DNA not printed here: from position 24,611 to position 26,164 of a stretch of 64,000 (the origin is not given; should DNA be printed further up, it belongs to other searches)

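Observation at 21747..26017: Translationally coupled YdiJ-like FAD/Fe-S 2-hydroxyacid dehydrogenase and LarA-family racemase, with no larBCE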

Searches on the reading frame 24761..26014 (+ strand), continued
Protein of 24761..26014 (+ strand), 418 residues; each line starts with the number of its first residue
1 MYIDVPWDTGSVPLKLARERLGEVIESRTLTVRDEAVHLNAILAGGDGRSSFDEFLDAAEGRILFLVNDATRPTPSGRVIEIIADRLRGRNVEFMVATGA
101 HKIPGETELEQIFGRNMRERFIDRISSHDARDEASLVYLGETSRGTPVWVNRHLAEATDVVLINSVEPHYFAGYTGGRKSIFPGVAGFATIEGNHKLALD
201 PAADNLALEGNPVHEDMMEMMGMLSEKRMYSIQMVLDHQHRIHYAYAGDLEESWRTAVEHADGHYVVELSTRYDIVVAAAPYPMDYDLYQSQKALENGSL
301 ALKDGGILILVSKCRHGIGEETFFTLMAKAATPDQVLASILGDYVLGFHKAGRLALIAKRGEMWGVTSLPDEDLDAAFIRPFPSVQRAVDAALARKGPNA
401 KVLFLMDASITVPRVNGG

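Call 46: search_protein_families(library=ncbifam, proteins=[L019:9029-9961:+, L019:8090-9010:+, L019:12180-14675:+, L015:7433-8860:+, L015:8942-9877:+, L090:12041-13474:+, L090:13482-14537:+, L019:11593-12024:+, L068:6923-9973:+, L010:7802-8683:+], max_evalue=1e-10)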
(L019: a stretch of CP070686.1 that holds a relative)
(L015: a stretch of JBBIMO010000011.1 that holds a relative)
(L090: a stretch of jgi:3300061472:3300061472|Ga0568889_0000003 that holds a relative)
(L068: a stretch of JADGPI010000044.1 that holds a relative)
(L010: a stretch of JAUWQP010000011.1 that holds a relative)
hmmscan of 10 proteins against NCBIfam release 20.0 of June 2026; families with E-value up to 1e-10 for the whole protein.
L019:9029-9961:+ (311 aa): 10 families
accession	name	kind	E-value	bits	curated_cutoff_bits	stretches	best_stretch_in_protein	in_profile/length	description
NF004863.0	PRK06223.1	subfamily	1.2e-135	451.7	283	1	1-307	3-309/313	malate dehydrogenase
TIGR01763.1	MalateDH_bact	equivalog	1.4e-131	438.3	351.85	1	2-304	2-304/305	malate dehydrogenase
TIGR01771.1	L-LDH-NAD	equivalog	3e-75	253.3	303.55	1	6-299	1-298/299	L-lactate dehydrogenase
NF000824.0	PRK00066.1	subfamily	7.3e-73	245.6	339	1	2-305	7-314/316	L-lactate dehydrogenase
NF041314.1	Malate_DH_Halo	equivalog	1.7e-55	188.4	550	1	1-302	1-300/304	malate dehydrogenase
TIGR01772.1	MDH_euk_gproteo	equivalog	2.1e-41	142.3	273.05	1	3-307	1-309/313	malate dehydrogenase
TIGR01759.1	MalateDH-SF1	subfamily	1.5e-23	83.3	345.65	1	68-297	78-319/327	malate dehydrogenase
NF003916.0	PRK05442.1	equivalog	2.4e-22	79.3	271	1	66-306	78-324/328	malate dehydrogenase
TIGR01758.1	MDH_euk_cyt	equivalog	6.7e-15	55.4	470.4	1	67-294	73-311/324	malate dehydrogenase, NAD-dependent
TIGR01756.1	LDH_protist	equivalog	1.2e-11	44.3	486.25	1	67-180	58-173/313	lactate dehydrogenase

L019:8090-9010:+ (307 aa): 8 families
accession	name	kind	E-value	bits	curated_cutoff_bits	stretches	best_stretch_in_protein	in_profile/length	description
NF004863.0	PRK06223.1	subfamily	4.7e-118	393.9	283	1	1-306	3-308/313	malate dehydrogenase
TIGR01763.1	MalateDH_bact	equivalog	1.8e-110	368.9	351.85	1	2-305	2-305/305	malate dehydrogenase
TIGR01771.1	L-LDH-NAD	equivalog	7.7e-73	245.4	303.55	1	6-300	1-299/299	L-lactate dehydrogenase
NF000824.0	PRK00066.1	subfamily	3.5e-69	233.5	339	1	2-305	7-314/316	L-lactate dehydrogenase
NF041314.1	Malate_DH_Halo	equivalog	2.3e-50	171.5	550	1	1-300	1-298/304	malate dehydrogenase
TIGR01772.1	MDH_euk_gproteo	equivalog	1.3e-31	110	273.05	1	3-303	1-305/313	malate dehydrogenase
NF003916.0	PRK05442.1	equivalog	2.4e-15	56.3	271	1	36-300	49-318/328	malate dehydrogenase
TIGR01759.1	MalateDH-SF1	subfamily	1.1e-13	50.8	345.65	1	66-294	76-316/327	malate dehydrogenase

L019:12180-14675:+ (832 aa): 15 families
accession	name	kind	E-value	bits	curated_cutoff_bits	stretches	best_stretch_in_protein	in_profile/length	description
TIGR00387.1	glcD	equivalog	1.6e-125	419.2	567.9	1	44-457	1-413/413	glycolate oxidase subunit GlcD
NF008408.0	PRK11230.1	equivalog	4.3e-89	299.2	897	1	5-457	19-470/499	glycolate oxidase subunit GlcD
NF049975.1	2HglutDHaseYdiJ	equivalog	6.5e-52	176.5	1350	2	20-180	31-194/1018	D-2-hydroxyglutarate dehydrogenase YdiJ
NF004898.0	PRK06259.1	equivalog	9.1e-47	159.8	385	1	534-826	178-483/488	fumarate reductase (CoM/CoB) subunit TfrB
NF045670.1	quin_L_LdhH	equivalog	1.5e-33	116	800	1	609-806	469-688/706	L-lactate dehydrogenase (quinone) large subunit LdhH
NF045663.1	diclust_near_Sec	equivalog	1.2e-32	112.9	530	1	540-806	351-621/759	pyridine nucleotide-disulfide oxidoreductase/dicluster-binding protein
NF008439.0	PRK11282.1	equivalog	2.3e-31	109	284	1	49-244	7-201/358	glycolate oxidase subunit GlcE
NF008434.0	PRK11274.1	equivalog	1.2e-22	80.4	333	1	708-809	296-394/409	glycolate oxidase subunit GlcF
NF045724.1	ferredox_TmcB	equivalog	3.3e-20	72.1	735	1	692-804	287-405/430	electron transfer complex ferredoxin TmcB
NF008369.0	PRK11168.1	equivalog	3.6e-20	72.2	278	1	612-806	172-383/401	anaerobic glycerol-3-phosphate dehydrogenase subunit C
NF045796.1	DsrK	equivalog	2.6e-16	59.3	400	1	680-805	285-418/453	sulfate reduction electron transfer complex DsrMKJOP subunit DsrK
NF053785.1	DcplphribOxDprE1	equivalog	6.2e-12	45.4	500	1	44-268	18-231/449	decaprenylphosphoryl-beta-D-ribose oxidase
TIGR03379.1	glycerol3P_GlpC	equivalog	1.4e-11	43.8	279.9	0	619-807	175-381/397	anaerobic glycerol-3-phosphate dehydrogenase subunit GlpC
TIGR01678.1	FAD_lactone_ox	subfamily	1.8e-11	43.6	396.8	1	36-217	10-183/438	sugar 1,4-lactone oxidase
NF045711.1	sulf_resp_HmcF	equivalog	7.4e-11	41.5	750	0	704-803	324-425/457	sulfate respiration complex iron-sulfur protein HmcF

L015:7433-8860:+ (476 aa): 8 families
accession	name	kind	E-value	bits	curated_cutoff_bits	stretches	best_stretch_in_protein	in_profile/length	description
TIGR00387.1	glcD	equivalog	5.3e-107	358.2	567.9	1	41-456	1-413/413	glycolate oxidase subunit GlcD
NF008408.0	PRK11230.1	equivalog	1.5e-78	264.5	897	1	6-457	23-471/499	glycolate oxidase subunit GlcD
NF049975.1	2HglutDHaseYdiJ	equivalog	1.2e-55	188.8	1350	2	8-176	22-192/1018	D-2-hydroxyglutarate dehydrogenase YdiJ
NF008439.0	PRK11282.1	equivalog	8.4e-29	100.5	284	1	45-218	6-176/358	glycolate oxidase subunit GlcE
NF053785.1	DcplphribOxDprE1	equivalog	4.7e-21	75.5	500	1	39-213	16-183/449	decaprenylphosphoryl-beta-D-ribose oxidase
TIGR01678.1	FAD_lactone_ox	subfamily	1.3e-16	60.6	396.8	1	32-218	9-184/438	sugar 1,4-lactone oxidase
TIGR01679.1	bact_FAD_ox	subfamily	3.8e-12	45.8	292.25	1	32-229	6-189/419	FAD-linked oxidoreductase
NF041227.1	BagG_FevA2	exception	2.9e-11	42.7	850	1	32-232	40-227/455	bagremycin/ferroverdin biosynthesis FAD-dependent oxygenase BagG/FevA2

L015:8942-9877:+ (312 aa): 3 families
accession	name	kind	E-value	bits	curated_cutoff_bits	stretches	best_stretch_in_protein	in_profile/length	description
NF040770.1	hetero_SS_HdrA2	exception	1.9e-36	125.5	1100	1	77-311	542-773/777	CoB-CoM heterodisulfide reductase HdrA2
NF041891.1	hdrA_Methbact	equivalog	2.3e-15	55.9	1300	1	91-307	552-759/762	ferredoxin:CoB-CoM heterodisulfide reductase subunit HdrA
NF045873.1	F420_non_VhuD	exception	5.7e-14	52.3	215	1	214-311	29-127/132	F420-non-reducing hydrogenase iron-sulfur subunit VhuD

L090:12041-13474:+ (478 aa): 9 families
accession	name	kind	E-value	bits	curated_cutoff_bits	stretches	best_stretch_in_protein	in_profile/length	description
TIGR00387.1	glcD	equivalog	2.1e-118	395.8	567.9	1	42-457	1-413/413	glycolate oxidase subunit GlcD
NF008408.0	PRK11230.1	equivalog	1.4e-90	304.2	897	1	23-457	39-470/499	glycolate oxidase subunit GlcD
NF049975.1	2HglutDHaseYdiJ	equivalog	7.2e-65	219.4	1350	2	19-181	32-196/1018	D-2-hydroxyglutarate dehydrogenase YdiJ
NF008439.0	PRK11282.1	equivalog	4.8e-32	111.2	284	1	48-218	8-177/358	glycolate oxidase subunit GlcE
NF053785.1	DcplphribOxDprE1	equivalog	1.8e-19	70.3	500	1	42-215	18-184/449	decaprenylphosphoryl-beta-D-ribose oxidase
TIGR01678.1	FAD_lactone_ox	subfamily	1.5e-15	57.1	396.8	1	33-214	9-181/438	sugar 1,4-lactone oxidase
TIGR01676.1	GLDHase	equivalog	1e-13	51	458.25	1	22-212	45-226/541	L-galactonolactone dehydrogenase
TIGR01679.1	bact_FAD_ox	subfamily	2.8e-11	43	292.25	1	33-217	6-178/419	FAD-linked oxidoreductase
NF041227.1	BagG_FevA2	exception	7.8e-11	41.2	850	0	36-239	43-229/455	bagremycin/ferroverdin biosynthesis FAD-dependent oxygenase BagG/FevA2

L090:13482-14537:+ (352 aa): 8 families
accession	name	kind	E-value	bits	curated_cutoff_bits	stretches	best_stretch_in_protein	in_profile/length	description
NF004898.0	PRK06259.1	equivalog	9e-48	163.1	385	1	11-349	131-486/488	fumarate reductase (CoM/CoB) subunit TfrB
NF045670.1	quin_L_LdhH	equivalog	6.3e-34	117.3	800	1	235-346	596-704/706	L-lactate dehydrogenase (quinone) large subunit LdhH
NF045663.1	diclust_near_Sec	equivalog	2e-23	82.4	530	1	11-330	301-621/759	pyridine nucleotide-disulfide oxidoreductase/dicluster-binding protein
NF008434.0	PRK11274.1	equivalog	1.3e-19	70.4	333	0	11-93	20-101/409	glycolate oxidase subunit GlcF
NF008369.0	PRK11168.1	equivalog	1.9e-17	63.3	278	0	146-332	185-385/401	anaerobic glycerol-3-phosphate dehydrogenase subunit C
NF045796.1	DsrK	equivalog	9.7e-16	57.4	400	1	241-324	324-410/453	sulfate reduction electron transfer complex DsrMKJOP subunit DsrK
NF045724.1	ferredox_TmcB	equivalog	1.1e-15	57.2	735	1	238-351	312-428/430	electron transfer complex ferredoxin TmcB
NF045711.1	sulf_resp_HmcF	equivalog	7.1e-11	41.5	750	0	235-347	331-445/457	sulfate respiration complex iron-sulfur protein HmcF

L019:11593-12024:+ (144 aa): 4 families
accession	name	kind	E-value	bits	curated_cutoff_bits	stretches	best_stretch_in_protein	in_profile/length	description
NF002270.0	PRK01202.1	subfamily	1.5e-38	131.5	117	1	6-128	2-123/129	glycine cleavage system protein GcvH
TIGR00527.1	gcvH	equivalog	4.2e-35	120.6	115.85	1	7-130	1-123/129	glycine cleavage system protein GcvH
TIGR03077.1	not_gcvH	equivalog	1.6e-17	63.6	144.05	1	13-112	1-100/110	glycine cleavage protein H-like protein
NF045810.1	GcvH_rel_desulf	equivalog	2.9e-11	43.4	150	1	7-131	11-135/167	GcvH-related protein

L068:6923-9973:+ (1017 aa): 8 families
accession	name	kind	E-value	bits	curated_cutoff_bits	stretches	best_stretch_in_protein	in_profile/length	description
NF049975.1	2HglutDHaseYdiJ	equivalog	5e-136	454.9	1350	2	25-604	26-616/1018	D-2-hydroxyglutarate dehydrogenase YdiJ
TIGR00387.1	glcD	equivalog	2.4e-81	273.7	567.9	2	251-523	147-413/413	glycolate oxidase subunit GlcD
NF008369.0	PRK11168.1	equivalog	7.5e-80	268.7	278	1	561-1007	7-400/401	anaerobic glycerol-3-phosphate dehydrogenase subunit C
NF008408.0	PRK11230.1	equivalog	2.2e-56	191.4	897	2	251-526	204-473/499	glycolate oxidase subunit GlcD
TIGR03379.1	glycerol3P_GlpC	equivalog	7.4e-56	189.6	279.9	1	771-1005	162-395/397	anaerobic glycerol-3-phosphate dehydrogenase subunit GlpC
NF045670.1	quin_L_LdhH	equivalog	2.1e-27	95.8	800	1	767-988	463-686/706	L-lactate dehydrogenase (quinone) large subunit LdhH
NF004898.0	PRK06259.1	equivalog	6.1e-24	84.5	385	1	771-990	262-466/488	fumarate reductase (CoM/CoB) subunit TfrB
NF008434.0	PRK11274.1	equivalog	8.9e-20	71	333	0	870-1005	273-406/409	glycolate oxidase subunit GlcF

L010:7802-8683:+ (294 aa): 3 families
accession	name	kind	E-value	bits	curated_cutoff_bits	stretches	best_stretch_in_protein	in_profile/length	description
TIGR03288.1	CoB_CoM_SS_B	equivalog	6.6e-48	163.4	345.15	1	5-280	2-280/290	CoB--CoM heterodisulfide reductase subunit B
NF042965.1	MFR_anch_SdhE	equivalog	1.1e-45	156.4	500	1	4-276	2-271/282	8-methylmenaquinol:fumarate reductase membrane anchor subunit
NF041780.1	hetero_SS_HdrB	equivalog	4.8e-22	78.6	450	1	40-272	41-286/304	ferredoxin:CoB-CoM heterodisulfide reductase subunit HdrB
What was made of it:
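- Tried and rejected: I weakened the idea that the module simply replaces Mdh, because genuine NAD-Mdh genes lie directly upstream in 12 loci (call 46).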

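Call 68: search_protein_families(library=ncbifam, proteins=[L044:11246-12073:+, L044:12057-12821:+, L044:12829-14013:+, L044:14927-15595:+, L044:8631-9836:-, L044:7376-8665:-], max_evalue=0.00001)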
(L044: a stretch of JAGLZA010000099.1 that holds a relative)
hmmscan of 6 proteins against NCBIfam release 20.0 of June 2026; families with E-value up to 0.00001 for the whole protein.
L044:11246-12073:+ (276 aa): 7 families
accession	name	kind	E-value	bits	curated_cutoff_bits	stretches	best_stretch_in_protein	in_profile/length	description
TIGR00268.2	TIGR00268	equivalog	4.5e-65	219.5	150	1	17-270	6-258/259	ATP-dependent sacrificial sulfur transferase LarE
TIGR03573.1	WbuX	subfamily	3.2e-09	36.7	203.2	1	13-133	45-172/344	N-acetyl sugar amidotransferase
NF010587.0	PRK13980.1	equivalog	2.5e-08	33.4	255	1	23-88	30-95/267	NAD+ synthase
NF002048.0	PRK00876.1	subfamily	5.4e-07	28.7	313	1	10-115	23-121/330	NAD(+) synthase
NF010588.0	PRK13981.1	equivalog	6.1e-07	28.2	479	1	25-88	286-349/546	NAD+ synthase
NF006351.0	PRK08576.1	equivalog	2.4e-06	26.4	290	1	9-85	220-293/436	hypothetical protein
NF006222.0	PRK08349.1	subfamily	7.5e-06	25.9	251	0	28-130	4-113/198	hypothetical protein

L044:12057-12821:+ (255 aa): 2 families
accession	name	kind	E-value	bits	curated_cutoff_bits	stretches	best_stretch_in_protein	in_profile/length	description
NF033503.1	LarB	equivalog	4.1e-77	258.6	175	1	42-249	1-208/209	nickel pincer cofactor biosynthesis protein LarB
TIGR01162.1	purE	equivalog_domain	3e-06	26.8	149.6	1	166-246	46-124/156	5-(carboxyamino)imidazole ribonucleotide mutase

L044:12829-14013:+ (395 aa): 2 families
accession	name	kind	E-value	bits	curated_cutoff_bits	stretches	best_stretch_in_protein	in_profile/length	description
TIGR00299.2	nickel_LarC1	equivalog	1.2e-66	223.5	90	1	71-235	1-165/165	nickel pincer cofactor biosynthesis protein LarC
NF052512.1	nickel_LarC2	equivalog_domain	2.1e-41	140.7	50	1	247-364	1-118/118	nickel pincer cofactor biosynthesis protein LarC2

L044:14927-15595:+ (223 aa): 0 families

L044:8631-9836:- (401 aa): 21 families
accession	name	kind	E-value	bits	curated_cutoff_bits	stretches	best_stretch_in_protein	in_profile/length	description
TIGR01800.1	cit_synth_II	subfamily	9e-145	482.1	421.3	1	29-400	1-368/368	2-methylcitrate synthase/citrate synthase II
NF010639.0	PRK14036.1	equivalog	6.3e-137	456.3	502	1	25-400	4-378/379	citrate synthase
NF041301.1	Cit_synth_Halo_CitZ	equivalog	3.6e-129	431.1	550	1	27-400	5-379/379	citrate synthase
NF010637.0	PRK14034.1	equivalog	8.7e-117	390.2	594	1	28-400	4-371/372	citrate synthase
NF041157.1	Cit_synThplmales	equivalog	2.4e-116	388.9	590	1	26-400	3-376/377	citrate synthase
NF010638.0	PRK14035.1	equivalog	1e-114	383.2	572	1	27-400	4-372/372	citrate synthase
NF010636.0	PRK14033.1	equivalog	1e-109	366.8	479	1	26-390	8-368/376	bifunctional 2-methylcitrate synthase/citrate synthase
NF009006.1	PRK12351.1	equivalog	8e-103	343.7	550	1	28-400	7-376/376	bifunctional 2-methylcitrate synthase/citrate synthase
NF010640.0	PRK14037.1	subfamily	2.3e-100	336.1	504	1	27-400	4-377/377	citrate synthase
NF004126.0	PRK05614.1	equivalog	3.8e-97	325.4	505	1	22-400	40-430/430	citrate synthase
NF009004.0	PRK12349.1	equivalog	2.5e-86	289.9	508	1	26-390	6-367/372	citrate synthase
TIGR01798.1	cit_synth_I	equivalog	3.8e-86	289.4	485.15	1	21-390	26-408/412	citrate synthase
NF009005.0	PRK12350.1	subfamily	9.7e-76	255.3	332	1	27-391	4-352/366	citrate synthase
NF010635.0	PRK14032.1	subfamily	6.8e-73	245.7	426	1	44-400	62-448/448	citrate synthase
NF007128.0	PRK09569.1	subfamily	2.1e-48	165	344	1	29-387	40-424/437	citrate (Si)-synthase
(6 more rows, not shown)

L044:7376-8665:- (429 aa): 19 families
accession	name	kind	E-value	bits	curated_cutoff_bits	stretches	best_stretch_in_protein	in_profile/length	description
NF001614.1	PRK00402.1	subfamily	5.7e-184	611.6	385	1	15-426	1-415/415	aconitase/3-isopropylmalate dehydratase large subunit family protein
TIGR01343.1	hacA_fam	subfamily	2.3e-182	606.1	385.7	1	16-426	1-412/412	homoaconitate hydratase family protein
TIGR02086.1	IPMI_arch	subfamily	1.2e-176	587.4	410.15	1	15-426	1-410/411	3-isopropylmalate dehydratase/homoaconitate hydratase family large subunit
TIGR02083.1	LEU2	equivalog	2e-155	517.9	610.65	1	16-427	2-418/419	3-isopropylmalate dehydratase large subunit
NF040615.1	HacA_Meth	equivalog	2.1e-148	494.5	550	1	16-424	2-417/419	homoaconitase large subunit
NF005558.0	PRK07229.1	equivalog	6.6e-120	401.6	612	1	13-427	1-414/647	aconitate hydratase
TIGR01342.1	acon_putative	hypoth_equivalog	6.9e-106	355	719.15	1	16-427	1-411/655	putative aconitate hydratase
NF009116.0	PRK12466.1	subfamily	2.1e-100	336.5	531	2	13-294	3-304/472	3-isopropylmalate dehydratase large subunit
NF004016.0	PRK05478.1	subfamily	1.3e-92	310.9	510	2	13-295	2-303/468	3-isopropylmalate dehydratase large subunit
TIGR00170.1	leuC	equivalog_domain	1.1e-78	265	560.25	2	13-290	1-297/466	3-isopropylmalate dehydratase large subunit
TIGR00139.1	h_aconitase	equivalog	1.5e-69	235.1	529.9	2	19-249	11-243/709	homoaconitase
NF006690.0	PRK09238.1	equivalog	2.7e-61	207.6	782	2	256-428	647-817/852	bifunctional aconitate hydratase 2/2-methylisocitrate dehydratase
TIGR01340.1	aconitase_mito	equivalog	4.4e-52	177.4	825.35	1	91-422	115-472/745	aconitate hydratase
TIGR00117.1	acnB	equivalog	1.4e-43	148.8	1287.2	2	258-428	648-815/844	bifunctional aconitate hydratase 2/2-methylisocitrate dehydratase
NF008503.0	PRK11413.1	equivalog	3.1e-42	144.4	641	2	98-298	116-316/753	hydratase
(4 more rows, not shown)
